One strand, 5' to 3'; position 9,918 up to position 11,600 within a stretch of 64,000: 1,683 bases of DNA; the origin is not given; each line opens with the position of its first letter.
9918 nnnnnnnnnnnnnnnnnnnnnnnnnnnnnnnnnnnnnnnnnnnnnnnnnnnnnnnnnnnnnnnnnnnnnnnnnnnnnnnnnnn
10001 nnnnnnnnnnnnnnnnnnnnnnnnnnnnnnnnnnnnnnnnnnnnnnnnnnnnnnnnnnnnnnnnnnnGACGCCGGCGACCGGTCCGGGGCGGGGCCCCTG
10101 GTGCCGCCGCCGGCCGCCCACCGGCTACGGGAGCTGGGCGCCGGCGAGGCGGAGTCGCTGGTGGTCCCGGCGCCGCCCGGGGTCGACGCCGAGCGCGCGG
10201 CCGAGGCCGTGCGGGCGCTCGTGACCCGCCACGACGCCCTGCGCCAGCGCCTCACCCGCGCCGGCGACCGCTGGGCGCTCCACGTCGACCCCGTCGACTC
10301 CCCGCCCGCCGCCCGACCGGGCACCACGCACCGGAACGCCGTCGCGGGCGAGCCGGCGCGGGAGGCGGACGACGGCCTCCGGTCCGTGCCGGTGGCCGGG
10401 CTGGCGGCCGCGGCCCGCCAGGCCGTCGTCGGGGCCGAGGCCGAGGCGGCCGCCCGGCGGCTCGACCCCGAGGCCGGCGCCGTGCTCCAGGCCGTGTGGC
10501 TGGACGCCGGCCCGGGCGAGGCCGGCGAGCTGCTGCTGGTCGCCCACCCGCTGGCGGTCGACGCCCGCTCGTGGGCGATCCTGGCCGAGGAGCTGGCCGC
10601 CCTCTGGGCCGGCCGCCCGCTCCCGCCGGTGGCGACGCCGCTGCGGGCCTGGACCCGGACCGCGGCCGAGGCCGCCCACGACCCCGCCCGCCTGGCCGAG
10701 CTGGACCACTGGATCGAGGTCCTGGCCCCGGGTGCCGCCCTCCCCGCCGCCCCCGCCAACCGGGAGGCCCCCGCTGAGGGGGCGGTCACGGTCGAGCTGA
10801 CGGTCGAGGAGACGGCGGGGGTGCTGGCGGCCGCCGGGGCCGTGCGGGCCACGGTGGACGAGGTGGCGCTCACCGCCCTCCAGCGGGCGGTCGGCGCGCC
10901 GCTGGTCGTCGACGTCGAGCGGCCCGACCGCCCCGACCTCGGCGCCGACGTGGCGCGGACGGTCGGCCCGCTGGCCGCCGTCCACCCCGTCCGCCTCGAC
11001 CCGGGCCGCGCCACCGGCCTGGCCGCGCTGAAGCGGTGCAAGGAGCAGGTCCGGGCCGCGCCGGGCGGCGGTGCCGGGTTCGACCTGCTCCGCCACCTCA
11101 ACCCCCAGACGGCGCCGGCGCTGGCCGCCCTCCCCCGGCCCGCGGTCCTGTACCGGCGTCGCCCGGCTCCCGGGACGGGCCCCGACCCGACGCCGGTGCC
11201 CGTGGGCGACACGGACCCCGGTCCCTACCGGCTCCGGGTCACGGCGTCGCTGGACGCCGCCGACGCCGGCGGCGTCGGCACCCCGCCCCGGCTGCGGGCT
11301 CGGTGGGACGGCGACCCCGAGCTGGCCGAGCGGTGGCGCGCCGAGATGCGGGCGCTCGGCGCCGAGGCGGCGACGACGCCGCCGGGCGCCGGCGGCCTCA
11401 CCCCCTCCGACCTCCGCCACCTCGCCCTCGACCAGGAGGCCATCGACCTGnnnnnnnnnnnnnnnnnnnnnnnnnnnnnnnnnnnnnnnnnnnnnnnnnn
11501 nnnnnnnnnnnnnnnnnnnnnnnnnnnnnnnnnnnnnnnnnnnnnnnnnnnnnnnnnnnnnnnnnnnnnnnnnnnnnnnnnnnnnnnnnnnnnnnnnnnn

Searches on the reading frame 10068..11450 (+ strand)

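Call 58: search_protein_families(library=ncbifam, proteins=[window:10068-11450:+], max_evalue=0.001)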
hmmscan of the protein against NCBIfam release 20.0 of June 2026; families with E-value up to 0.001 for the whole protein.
window:10068-11450:+ (461 aa): 2 families
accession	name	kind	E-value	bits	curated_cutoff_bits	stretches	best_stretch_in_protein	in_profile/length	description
NF004282.0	PRK05691.1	subfamily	3.7e-27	92.9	4090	1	35-460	2820-3245/4334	non-ribosomal peptide synthase/polyketide synthase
TIGR01720.1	NRPS-para261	subfamily_domain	8.3e-09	35.5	74.2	1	320-361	5-47/155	non-ribosomal peptide synthase domain TIGR01720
